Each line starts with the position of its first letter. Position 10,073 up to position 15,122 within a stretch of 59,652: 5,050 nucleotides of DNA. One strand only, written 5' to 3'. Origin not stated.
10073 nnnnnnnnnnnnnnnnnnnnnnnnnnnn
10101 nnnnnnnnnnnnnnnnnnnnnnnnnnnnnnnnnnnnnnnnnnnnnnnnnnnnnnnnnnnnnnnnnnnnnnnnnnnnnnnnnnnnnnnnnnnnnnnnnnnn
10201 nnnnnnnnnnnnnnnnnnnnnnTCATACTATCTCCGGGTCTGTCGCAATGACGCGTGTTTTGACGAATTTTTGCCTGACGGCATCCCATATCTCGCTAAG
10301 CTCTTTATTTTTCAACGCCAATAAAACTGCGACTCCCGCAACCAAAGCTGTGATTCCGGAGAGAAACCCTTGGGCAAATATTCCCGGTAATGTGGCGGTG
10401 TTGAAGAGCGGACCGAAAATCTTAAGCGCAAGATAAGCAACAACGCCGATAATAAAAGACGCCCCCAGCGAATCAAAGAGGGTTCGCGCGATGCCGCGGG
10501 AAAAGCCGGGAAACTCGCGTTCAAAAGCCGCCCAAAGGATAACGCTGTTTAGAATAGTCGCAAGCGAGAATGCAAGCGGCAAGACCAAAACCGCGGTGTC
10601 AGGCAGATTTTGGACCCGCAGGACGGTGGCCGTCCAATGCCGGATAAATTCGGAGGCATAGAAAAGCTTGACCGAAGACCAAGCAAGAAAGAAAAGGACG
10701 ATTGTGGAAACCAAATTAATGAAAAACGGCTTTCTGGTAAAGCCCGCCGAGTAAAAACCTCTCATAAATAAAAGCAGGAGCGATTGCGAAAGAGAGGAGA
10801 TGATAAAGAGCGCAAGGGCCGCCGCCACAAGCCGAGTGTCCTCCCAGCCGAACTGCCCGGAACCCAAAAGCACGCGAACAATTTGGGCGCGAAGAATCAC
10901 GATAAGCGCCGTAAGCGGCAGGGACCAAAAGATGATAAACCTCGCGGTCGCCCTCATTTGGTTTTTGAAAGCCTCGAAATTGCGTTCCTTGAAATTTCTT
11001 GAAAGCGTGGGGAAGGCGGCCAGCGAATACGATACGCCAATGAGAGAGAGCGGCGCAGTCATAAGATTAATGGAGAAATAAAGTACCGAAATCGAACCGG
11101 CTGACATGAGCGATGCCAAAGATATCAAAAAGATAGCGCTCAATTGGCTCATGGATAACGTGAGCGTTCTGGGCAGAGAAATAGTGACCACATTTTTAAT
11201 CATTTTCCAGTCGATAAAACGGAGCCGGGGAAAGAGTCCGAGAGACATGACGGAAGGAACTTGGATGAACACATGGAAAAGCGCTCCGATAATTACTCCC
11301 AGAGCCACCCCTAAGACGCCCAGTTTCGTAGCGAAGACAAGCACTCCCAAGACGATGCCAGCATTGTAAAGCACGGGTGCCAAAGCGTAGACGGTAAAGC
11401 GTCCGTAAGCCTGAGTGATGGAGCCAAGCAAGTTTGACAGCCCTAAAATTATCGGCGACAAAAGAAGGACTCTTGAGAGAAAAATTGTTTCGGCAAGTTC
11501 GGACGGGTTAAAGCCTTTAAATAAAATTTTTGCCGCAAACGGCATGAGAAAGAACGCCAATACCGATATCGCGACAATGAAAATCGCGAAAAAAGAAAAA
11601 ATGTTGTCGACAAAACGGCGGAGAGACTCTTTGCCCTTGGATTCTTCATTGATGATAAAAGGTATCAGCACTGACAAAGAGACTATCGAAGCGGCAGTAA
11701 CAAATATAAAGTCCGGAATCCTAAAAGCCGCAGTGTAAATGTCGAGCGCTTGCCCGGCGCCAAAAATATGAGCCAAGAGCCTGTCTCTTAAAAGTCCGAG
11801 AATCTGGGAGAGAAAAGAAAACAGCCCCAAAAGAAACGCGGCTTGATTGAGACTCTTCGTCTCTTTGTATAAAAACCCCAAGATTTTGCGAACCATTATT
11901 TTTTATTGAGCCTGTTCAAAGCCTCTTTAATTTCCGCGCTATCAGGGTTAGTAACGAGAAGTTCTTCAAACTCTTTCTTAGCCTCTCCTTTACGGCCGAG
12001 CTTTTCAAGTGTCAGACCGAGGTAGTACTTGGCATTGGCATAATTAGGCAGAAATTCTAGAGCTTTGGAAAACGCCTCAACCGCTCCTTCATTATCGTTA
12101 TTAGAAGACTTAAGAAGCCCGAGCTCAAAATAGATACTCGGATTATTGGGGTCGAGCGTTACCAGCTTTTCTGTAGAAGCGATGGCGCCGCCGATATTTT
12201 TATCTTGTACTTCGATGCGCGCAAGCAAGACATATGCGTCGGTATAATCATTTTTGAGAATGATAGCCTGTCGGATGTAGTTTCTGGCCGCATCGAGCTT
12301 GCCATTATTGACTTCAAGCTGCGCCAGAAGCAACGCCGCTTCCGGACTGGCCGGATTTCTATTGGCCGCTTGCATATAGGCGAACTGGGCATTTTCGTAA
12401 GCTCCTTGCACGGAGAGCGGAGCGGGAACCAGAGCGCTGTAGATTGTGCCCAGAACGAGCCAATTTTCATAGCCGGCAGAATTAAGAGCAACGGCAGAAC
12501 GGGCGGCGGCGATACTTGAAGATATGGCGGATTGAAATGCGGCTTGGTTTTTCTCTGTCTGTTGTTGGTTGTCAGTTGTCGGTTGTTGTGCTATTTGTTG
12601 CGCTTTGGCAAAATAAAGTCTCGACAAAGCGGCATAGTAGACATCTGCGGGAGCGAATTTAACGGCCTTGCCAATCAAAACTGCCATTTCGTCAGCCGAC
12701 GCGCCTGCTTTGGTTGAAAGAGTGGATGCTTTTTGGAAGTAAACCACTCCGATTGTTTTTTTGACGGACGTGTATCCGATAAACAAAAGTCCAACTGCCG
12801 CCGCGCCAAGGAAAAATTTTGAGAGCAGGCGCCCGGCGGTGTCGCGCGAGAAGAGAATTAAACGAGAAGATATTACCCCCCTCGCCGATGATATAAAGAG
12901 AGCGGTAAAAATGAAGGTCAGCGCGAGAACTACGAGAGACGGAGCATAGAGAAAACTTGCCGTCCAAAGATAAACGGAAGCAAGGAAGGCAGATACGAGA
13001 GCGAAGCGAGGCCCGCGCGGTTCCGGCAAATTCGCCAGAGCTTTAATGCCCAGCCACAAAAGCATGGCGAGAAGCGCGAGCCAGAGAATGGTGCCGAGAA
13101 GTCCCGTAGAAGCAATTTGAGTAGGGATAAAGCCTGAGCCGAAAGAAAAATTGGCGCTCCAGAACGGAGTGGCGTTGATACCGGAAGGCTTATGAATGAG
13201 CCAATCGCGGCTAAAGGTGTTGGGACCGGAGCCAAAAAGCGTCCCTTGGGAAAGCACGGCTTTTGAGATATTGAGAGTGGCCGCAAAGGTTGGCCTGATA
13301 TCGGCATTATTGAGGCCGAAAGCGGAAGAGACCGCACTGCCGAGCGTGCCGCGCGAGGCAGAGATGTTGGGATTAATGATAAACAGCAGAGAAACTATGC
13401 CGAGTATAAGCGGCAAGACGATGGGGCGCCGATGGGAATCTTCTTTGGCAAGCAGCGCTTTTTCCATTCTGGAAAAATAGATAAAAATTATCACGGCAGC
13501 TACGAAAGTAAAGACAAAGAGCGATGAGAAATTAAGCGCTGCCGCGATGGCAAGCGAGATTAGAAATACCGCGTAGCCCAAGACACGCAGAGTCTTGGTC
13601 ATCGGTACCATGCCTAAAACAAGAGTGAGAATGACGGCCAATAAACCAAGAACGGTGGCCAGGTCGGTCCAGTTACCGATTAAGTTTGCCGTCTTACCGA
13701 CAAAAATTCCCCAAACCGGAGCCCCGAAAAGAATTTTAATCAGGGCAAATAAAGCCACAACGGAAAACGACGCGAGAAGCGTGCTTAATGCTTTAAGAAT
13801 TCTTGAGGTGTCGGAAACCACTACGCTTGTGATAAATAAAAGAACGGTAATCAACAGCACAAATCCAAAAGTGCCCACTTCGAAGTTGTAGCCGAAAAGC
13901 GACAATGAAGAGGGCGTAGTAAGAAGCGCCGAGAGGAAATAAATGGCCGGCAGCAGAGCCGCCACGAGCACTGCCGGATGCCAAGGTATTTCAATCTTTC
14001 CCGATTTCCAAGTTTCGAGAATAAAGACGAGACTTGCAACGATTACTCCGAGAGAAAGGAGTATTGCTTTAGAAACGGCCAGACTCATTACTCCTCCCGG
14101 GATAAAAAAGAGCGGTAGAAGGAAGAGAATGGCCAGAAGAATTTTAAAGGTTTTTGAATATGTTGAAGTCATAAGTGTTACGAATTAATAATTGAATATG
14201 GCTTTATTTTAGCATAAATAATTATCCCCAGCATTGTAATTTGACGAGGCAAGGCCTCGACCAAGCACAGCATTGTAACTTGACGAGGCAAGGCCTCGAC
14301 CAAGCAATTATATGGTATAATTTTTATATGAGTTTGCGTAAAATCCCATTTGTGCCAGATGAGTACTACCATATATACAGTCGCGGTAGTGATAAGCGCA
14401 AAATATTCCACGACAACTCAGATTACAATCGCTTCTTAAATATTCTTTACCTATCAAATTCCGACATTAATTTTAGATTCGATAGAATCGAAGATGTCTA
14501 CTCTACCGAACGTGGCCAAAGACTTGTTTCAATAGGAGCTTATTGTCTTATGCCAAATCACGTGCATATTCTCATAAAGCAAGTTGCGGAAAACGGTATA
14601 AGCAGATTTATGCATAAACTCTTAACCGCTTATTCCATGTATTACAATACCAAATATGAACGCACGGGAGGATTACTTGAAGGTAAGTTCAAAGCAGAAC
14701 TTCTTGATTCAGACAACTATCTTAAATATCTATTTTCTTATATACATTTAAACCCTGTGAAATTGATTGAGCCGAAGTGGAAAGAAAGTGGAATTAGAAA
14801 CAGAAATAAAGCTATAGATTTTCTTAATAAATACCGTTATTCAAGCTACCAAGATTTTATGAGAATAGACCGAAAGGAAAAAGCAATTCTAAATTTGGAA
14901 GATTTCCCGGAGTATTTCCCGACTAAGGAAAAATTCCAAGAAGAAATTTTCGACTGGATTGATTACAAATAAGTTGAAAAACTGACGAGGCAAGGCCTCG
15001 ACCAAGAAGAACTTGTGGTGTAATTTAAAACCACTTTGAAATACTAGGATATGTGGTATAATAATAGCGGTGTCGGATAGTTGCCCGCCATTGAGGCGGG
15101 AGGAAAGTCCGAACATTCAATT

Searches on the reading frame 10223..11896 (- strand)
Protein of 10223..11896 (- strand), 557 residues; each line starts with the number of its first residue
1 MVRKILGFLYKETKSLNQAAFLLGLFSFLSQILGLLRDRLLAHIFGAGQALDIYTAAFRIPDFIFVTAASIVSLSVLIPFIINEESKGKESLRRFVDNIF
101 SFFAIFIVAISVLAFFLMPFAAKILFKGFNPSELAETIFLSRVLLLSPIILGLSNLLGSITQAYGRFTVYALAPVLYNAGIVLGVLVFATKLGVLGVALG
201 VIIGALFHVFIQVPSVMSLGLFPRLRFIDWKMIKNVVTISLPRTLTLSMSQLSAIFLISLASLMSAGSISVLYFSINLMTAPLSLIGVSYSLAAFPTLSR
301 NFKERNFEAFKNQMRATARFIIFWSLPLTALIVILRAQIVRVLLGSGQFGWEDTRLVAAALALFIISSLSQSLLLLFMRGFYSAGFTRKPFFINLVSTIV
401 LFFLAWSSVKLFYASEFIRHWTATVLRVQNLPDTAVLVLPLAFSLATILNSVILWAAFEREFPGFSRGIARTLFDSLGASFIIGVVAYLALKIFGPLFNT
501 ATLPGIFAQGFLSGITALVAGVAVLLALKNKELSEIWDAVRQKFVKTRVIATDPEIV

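Call 67: search_protein_families(library=pfam, proteins=[window:10223-11896:-], max_evalue=0.0001)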
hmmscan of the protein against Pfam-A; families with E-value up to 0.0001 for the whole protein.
window:10223-11896:- (557 aa): 2 families
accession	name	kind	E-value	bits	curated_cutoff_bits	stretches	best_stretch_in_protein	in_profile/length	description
PF03023.19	MurJ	-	9.8e-65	219.3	27.4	1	41-503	1-445/451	Lipid II flippase MurJ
PF01554.23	MatE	-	3.7e-05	23.9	24.9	1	247-406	6-160/161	MatE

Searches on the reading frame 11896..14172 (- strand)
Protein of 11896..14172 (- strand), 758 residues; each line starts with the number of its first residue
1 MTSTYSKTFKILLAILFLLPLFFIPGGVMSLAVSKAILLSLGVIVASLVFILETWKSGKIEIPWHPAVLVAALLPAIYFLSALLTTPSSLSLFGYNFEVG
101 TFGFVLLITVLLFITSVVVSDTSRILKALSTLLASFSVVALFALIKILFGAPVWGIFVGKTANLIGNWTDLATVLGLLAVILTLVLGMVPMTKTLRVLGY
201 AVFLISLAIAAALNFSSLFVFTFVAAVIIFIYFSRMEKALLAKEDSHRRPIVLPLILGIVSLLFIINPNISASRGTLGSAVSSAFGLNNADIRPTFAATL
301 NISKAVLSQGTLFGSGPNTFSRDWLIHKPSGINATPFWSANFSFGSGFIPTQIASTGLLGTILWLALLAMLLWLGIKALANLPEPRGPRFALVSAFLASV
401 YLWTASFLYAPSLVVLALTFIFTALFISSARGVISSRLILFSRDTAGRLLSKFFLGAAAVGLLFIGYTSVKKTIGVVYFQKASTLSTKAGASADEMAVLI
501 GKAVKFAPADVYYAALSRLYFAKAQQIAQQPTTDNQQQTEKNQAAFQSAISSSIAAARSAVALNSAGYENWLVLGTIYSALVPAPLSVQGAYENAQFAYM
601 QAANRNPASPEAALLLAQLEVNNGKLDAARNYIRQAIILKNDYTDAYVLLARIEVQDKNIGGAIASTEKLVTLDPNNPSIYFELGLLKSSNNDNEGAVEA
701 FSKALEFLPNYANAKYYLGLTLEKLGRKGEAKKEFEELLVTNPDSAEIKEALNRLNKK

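Call 67: search_protein_families(library=pfam, proteins=[window:11896-14172:-], max_evalue=0.0001)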
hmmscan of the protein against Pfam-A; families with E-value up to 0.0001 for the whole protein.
window:11896-14172:- (758 aa): 12 families
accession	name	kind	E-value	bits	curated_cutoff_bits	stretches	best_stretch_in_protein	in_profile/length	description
PF07719.23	TPR_2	-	2.1e-16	59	27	0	712-744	1-33/34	Tetratricopeptide repeat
PF14559.12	TPR_19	-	3.7e-15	56.4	25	1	691-755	4-68/68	Tetratricopeptide repeat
PF13181.12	TPR_8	-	2.1e-13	49.7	25.7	0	679-706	2-29/34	Tetratricopeptide repeat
PF13428.12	TPR_14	-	2.4e-12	46.7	23.5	0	713-754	2-43/44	Tetratricopeptide repeat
PF13414.12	TPR_11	-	1.1e-11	44.7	26.8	1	691-726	7-42/42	TPR repeat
PF13432.12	TPR_16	-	1.4e-11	45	32.7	1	614-678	1-65/65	Tetratricopeptide repeat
PF13431.12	TPR_17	-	2.2e-11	43.5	24.4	0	668-698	3-33/34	Tetratricopeptide repeat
PF00515.34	TPR_1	-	6.6e-09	35.7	27.8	0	680-711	3-34/34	Tetratricopeptide repeat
PF12895.13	ANAPC3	-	1e-08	35.7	27.2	1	589-660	2-72/82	Anaphase-promoting complex, cyclosome, subunit 3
PF23914.1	TPR_CcmH_CycH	-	1.4e-08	35.2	42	0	526-677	8-154/158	Cytochrome c-type biogenesis protein H TPR domain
PF13174.12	TPR_6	-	3.8e-07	30.7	26.3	0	714-745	2-33/33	Tetratricopeptide repeat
PF13371.12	TPR_9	-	2.9e-06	27.6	35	0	658-709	9-60/73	Tetratricopeptide repeat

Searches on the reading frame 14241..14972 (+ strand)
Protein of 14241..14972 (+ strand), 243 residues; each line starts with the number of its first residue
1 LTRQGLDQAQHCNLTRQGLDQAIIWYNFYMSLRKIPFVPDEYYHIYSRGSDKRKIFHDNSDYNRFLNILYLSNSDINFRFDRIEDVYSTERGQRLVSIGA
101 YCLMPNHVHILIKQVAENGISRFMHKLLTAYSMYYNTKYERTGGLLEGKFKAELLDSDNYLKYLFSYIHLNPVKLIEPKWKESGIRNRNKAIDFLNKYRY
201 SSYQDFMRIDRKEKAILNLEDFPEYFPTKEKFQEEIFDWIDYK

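Call 67: search_protein_families(library=pfam, proteins=[window:14241-14972:+], max_evalue=0.0001)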
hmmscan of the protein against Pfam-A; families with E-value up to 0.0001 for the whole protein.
window:14241-14972:+ (243 aa): 1 family
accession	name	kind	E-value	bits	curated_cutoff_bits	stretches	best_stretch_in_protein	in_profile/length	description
PF01797.21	Y1_Tnp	-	8.9e-09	36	23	1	83-169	28-119/121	Transposase IS200 like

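Call 70: search_protein_families(library=ncbifam, proteins=[window:14241-14972:+], max_evalue=0.01)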
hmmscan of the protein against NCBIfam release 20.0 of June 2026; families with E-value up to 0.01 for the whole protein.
window:14241-14972:+ (243 aa): 1 family
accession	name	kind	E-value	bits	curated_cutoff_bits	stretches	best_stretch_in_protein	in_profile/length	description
NF047646.1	REP_Tyr_transpos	equivalog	3.3e-10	40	80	1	87-174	38-133/146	REP-associated tyrosine transposase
